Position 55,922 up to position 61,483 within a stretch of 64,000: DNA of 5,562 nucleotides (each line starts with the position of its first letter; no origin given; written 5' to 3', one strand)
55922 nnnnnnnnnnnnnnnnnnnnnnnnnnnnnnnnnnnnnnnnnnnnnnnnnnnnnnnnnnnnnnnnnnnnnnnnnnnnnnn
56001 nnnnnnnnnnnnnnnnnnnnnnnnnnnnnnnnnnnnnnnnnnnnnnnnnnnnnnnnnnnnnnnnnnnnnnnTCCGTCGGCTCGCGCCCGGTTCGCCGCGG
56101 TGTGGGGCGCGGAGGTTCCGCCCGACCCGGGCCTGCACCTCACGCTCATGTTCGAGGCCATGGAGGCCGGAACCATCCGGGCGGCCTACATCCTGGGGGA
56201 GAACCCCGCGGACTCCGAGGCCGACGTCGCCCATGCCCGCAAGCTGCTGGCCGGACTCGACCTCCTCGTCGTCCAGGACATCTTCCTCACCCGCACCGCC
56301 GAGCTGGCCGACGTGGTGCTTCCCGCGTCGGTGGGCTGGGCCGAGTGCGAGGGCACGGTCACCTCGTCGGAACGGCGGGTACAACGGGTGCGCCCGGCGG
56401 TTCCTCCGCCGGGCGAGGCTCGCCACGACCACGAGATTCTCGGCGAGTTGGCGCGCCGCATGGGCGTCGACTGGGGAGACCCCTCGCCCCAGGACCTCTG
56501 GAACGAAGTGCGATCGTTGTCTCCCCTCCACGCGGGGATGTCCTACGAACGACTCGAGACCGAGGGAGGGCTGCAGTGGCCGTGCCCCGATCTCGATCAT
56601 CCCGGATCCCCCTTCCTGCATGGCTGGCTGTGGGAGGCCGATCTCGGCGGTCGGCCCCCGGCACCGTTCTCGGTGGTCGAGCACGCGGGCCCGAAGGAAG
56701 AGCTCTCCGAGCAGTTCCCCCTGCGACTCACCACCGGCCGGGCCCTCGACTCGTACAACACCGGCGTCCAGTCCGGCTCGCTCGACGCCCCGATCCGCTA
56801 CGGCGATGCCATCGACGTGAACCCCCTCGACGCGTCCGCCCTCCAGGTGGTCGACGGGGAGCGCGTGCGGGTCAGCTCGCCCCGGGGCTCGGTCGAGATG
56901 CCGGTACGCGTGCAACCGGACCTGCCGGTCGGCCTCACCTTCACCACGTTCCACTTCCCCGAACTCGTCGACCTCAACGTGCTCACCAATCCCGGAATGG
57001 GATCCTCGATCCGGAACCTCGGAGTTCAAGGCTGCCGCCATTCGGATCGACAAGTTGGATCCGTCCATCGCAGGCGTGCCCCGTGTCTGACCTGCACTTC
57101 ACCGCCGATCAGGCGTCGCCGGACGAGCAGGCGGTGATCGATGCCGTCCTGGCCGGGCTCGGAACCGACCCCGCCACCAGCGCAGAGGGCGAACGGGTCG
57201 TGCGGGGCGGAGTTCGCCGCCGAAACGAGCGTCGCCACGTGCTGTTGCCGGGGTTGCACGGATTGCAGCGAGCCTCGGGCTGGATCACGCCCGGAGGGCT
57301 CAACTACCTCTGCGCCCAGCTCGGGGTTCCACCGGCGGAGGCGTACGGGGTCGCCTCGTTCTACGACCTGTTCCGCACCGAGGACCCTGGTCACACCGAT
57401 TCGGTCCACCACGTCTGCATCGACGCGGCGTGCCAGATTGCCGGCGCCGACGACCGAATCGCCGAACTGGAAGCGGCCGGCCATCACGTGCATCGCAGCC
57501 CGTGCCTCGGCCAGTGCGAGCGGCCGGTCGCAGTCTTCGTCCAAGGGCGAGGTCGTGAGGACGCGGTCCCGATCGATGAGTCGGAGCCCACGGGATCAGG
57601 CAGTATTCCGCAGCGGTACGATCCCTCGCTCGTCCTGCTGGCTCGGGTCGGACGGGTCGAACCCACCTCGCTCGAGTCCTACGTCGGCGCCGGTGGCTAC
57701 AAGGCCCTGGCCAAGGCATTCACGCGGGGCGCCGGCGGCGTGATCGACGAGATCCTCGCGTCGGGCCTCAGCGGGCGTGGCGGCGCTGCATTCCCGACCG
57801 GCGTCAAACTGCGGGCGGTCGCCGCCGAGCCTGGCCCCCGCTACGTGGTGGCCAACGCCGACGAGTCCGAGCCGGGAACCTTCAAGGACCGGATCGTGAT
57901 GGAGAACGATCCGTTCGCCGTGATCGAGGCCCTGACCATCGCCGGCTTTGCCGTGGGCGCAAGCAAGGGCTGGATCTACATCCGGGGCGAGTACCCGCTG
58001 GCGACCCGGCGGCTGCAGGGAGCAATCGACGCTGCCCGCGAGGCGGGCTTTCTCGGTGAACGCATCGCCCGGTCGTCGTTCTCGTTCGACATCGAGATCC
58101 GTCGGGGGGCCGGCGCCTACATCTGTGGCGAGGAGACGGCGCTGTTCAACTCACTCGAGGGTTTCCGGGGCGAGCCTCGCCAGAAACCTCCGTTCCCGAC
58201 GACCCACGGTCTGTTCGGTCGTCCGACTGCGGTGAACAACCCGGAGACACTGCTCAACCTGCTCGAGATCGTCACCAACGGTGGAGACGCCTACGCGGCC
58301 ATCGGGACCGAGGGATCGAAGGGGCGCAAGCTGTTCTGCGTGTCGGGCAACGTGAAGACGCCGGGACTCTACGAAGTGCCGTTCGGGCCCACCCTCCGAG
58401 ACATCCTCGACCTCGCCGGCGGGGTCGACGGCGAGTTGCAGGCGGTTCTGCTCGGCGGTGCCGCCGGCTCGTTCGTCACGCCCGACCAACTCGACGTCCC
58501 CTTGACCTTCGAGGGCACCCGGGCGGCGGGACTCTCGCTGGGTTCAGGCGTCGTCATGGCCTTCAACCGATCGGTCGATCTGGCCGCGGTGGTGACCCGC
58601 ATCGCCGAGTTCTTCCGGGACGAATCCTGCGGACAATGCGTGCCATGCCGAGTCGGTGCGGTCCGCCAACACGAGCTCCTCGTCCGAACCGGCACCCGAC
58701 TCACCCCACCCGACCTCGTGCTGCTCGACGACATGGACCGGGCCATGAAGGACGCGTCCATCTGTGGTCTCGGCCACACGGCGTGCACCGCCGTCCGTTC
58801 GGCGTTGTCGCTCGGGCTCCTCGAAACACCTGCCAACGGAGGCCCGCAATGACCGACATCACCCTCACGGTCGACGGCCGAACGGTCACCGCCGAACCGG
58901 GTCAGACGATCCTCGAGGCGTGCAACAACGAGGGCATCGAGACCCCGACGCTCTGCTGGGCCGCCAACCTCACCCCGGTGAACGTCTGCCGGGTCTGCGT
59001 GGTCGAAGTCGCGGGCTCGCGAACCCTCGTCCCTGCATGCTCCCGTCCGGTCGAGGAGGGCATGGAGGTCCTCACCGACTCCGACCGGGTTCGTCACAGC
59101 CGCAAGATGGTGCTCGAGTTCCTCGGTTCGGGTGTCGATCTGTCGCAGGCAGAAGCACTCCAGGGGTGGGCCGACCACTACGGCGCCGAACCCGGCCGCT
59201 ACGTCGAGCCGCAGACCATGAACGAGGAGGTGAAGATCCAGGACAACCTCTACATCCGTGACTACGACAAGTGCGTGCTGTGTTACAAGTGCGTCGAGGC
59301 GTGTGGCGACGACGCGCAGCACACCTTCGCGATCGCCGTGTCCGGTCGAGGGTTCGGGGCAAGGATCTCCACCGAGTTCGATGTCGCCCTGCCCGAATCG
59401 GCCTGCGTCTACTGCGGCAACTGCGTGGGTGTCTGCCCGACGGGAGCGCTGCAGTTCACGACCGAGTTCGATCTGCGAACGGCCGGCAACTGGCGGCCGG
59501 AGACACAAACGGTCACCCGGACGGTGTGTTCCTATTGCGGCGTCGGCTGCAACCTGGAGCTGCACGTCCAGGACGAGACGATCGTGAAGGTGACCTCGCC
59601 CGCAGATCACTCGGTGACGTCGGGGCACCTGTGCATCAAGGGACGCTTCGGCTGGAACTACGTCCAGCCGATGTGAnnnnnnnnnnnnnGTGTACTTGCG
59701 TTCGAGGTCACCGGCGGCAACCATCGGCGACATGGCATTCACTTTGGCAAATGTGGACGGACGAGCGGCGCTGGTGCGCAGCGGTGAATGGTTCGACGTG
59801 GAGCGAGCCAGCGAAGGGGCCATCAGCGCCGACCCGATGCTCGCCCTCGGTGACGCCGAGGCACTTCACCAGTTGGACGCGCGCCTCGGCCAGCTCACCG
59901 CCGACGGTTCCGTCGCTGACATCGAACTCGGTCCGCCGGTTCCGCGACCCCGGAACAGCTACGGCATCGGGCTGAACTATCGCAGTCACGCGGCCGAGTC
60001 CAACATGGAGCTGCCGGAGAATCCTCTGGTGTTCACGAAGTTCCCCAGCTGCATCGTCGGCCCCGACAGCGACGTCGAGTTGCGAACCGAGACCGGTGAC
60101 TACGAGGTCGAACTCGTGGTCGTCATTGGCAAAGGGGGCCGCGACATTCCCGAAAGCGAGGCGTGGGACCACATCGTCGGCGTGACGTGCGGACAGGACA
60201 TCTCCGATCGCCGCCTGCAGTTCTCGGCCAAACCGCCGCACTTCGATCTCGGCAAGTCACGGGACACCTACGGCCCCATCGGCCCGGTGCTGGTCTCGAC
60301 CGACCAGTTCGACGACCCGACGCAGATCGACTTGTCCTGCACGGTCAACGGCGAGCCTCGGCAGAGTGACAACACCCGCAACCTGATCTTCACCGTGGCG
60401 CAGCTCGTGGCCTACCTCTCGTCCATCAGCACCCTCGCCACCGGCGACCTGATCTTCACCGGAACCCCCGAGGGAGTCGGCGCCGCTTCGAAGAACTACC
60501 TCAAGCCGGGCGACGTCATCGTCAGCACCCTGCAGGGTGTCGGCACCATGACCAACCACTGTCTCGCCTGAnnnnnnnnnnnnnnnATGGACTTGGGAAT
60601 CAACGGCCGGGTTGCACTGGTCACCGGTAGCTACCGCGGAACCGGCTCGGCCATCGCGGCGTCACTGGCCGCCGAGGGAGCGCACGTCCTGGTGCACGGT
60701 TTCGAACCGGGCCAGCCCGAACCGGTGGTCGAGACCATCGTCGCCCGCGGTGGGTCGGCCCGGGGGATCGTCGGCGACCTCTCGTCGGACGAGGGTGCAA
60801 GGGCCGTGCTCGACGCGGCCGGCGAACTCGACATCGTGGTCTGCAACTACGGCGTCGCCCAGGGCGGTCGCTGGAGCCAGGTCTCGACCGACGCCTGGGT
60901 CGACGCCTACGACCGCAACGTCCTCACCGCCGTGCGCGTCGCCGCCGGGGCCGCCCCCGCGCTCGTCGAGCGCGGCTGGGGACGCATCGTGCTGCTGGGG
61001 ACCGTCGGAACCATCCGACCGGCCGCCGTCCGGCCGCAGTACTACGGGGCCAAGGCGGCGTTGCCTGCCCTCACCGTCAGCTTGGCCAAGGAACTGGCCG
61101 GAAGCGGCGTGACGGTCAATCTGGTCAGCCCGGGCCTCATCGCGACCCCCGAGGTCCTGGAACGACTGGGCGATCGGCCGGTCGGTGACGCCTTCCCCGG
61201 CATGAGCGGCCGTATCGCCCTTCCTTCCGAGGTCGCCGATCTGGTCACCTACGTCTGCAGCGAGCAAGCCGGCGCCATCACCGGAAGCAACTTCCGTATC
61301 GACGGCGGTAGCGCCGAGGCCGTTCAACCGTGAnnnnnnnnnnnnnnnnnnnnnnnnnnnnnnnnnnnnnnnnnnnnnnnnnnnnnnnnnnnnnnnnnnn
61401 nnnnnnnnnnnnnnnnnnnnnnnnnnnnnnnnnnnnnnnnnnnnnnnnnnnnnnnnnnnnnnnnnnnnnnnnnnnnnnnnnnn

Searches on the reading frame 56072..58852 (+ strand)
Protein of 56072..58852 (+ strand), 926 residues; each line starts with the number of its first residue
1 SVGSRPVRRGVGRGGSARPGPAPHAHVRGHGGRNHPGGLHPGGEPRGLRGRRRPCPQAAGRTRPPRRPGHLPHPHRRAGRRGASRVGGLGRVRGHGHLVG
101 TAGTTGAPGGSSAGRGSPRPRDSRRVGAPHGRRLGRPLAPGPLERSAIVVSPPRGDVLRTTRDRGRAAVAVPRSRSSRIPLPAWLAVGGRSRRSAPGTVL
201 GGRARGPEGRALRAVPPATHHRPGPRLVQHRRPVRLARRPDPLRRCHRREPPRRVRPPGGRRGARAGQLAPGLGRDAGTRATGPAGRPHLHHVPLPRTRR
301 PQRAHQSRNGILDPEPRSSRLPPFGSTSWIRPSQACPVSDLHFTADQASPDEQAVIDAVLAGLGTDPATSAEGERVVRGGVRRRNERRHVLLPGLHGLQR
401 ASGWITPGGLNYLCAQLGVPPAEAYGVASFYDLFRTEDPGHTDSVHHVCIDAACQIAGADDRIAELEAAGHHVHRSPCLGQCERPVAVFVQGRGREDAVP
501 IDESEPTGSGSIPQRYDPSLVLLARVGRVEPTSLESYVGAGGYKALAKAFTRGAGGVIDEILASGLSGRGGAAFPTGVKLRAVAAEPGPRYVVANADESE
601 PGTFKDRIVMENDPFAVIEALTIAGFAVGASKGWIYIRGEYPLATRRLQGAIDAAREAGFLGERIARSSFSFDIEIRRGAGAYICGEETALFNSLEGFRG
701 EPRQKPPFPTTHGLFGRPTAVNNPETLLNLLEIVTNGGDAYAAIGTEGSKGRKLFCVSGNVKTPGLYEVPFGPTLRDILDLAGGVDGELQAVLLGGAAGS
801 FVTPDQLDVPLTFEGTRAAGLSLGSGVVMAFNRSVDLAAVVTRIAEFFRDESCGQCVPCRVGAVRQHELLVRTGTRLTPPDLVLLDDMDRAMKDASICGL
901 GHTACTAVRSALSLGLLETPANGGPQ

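Call 46: search_protein_families(library=pfam, proteins=[window:56072-58852:+], max_evalue=0.001)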
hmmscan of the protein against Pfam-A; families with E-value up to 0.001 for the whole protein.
window:56072-58852:+ (926 aa): 5 families
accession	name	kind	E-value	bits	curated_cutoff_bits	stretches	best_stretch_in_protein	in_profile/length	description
PF01512.22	Complex1_51K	-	1.4e-42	145.5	31.2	1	563-730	3-148/150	Nuo51 FMN-binding domain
PF10589.14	NADH_4Fe-4S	-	2.9e-18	66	23.5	1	840-912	2-75/85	NADH-ubiquinone oxidoreductase-F iron-sulfur binding region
PF01257.25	2Fe-2S_thioredx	-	1.4e-14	54.6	24.8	1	383-469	7-91/145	Thioredoxin-like [2Fe-2S] ferredoxin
PF10531.15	SLBB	-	1.1e-07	32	27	1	755-785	2-32/55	SLBB domain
PF22461.2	SLBB_2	-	9.8e-06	26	27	1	753-797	1-49/79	SLBB domain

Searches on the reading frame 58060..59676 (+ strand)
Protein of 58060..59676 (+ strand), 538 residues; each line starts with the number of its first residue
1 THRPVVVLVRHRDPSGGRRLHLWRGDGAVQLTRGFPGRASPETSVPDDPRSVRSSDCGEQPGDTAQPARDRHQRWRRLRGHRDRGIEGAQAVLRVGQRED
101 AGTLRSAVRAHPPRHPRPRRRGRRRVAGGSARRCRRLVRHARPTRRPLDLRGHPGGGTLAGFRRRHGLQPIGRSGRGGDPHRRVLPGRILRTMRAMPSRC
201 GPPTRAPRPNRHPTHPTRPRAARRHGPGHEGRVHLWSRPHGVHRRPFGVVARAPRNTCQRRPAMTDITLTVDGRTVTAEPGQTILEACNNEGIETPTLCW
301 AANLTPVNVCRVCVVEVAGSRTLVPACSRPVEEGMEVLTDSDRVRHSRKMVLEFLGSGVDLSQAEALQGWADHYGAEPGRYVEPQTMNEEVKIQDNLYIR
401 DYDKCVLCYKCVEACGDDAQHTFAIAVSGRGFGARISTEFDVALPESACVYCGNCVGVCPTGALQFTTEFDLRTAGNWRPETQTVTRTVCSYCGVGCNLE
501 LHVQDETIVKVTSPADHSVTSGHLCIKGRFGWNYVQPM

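Call 46: search_protein_families(library=pfam, proteins=[window:58060-59676:+], max_evalue=0.001)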
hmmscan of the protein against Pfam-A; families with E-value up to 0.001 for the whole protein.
window:58060-59676:+ (538 aa): 9 families
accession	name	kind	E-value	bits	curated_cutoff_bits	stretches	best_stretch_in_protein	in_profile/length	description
PF13510.11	Fer2_4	-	2e-21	76.3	22.8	1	266-341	3-81/82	2Fe-2S iron-sulfur cluster binding domain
PF04879.21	Molybdop_Fe4S4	-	4.7e-20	71.7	22.7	1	484-536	2-54/55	Molybdopterin oxidoreductase Fe4S4 domain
PF00037.32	Fer4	-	2.5e-08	33.8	21.1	2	446-464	5-23/24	4Fe-4S binding domain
PF12838.12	Fer4_7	-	4.9e-07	30.6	27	1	404-463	1-52/52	4Fe-4S dicluster domain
PF13237.11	Fer4_10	-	2.5e-06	27.8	25.5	0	446-497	6-48/53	4Fe-4S dicluster domain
PF22117.2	Fer4_Nqo3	-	4e-06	27.3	27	1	402-464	8-66/67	NADH-quinone oxidoreductase subunit 3, ferredoxin-like domain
PF13187.11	Fer4_9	-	9.4e-06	26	27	1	404-463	1-51/52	4Fe-4S dicluster domain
PF14697.11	Fer4_21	-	0.00013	22.5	35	1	401-464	4-57/59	4Fe-4S dicluster domain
PF13484.11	Fer4_16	-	0.00014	23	30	0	449-475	2-29/66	4Fe-4S double cluster binding domain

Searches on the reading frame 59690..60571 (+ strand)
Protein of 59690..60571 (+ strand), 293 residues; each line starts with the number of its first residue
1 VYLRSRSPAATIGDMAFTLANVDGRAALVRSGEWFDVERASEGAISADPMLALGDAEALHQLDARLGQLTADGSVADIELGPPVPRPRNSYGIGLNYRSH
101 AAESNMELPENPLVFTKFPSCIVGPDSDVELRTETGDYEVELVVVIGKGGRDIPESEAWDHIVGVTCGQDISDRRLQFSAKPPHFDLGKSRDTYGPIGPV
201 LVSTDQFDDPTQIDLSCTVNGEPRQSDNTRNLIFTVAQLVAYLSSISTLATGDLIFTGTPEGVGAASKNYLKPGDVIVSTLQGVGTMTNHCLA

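Call 46: search_protein_families(library=pfam, proteins=[window:59690-60571:+], max_evalue=0.001)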
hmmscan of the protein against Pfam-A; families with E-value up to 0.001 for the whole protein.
window:59690-60571:+ (293 aa): 1 family
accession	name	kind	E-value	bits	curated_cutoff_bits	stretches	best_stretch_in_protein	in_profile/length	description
PF01557.24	FAA_hydrolase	-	5.5e-62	209.7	23.9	1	91-290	3-212/214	Fumarylacetoacetate (FAA) hydrolase C-terminal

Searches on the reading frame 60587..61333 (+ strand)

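Call 46: search_protein_families(library=pfam, proteins=[window:60587-61333:+], max_evalue=0.001)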
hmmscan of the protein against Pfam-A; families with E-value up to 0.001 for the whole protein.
window:60587-61333:+ (248 aa): 2 families
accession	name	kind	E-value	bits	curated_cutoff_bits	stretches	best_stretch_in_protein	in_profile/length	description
PF13561.12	adh_short_C2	-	2.1e-38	132.7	27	1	17-241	6-234/236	Enoyl-(Acyl carrier protein) reductase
PF00106.31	adh_short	-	7e-34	117.5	26.6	1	8-188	1-185/195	short chain dehydrogenase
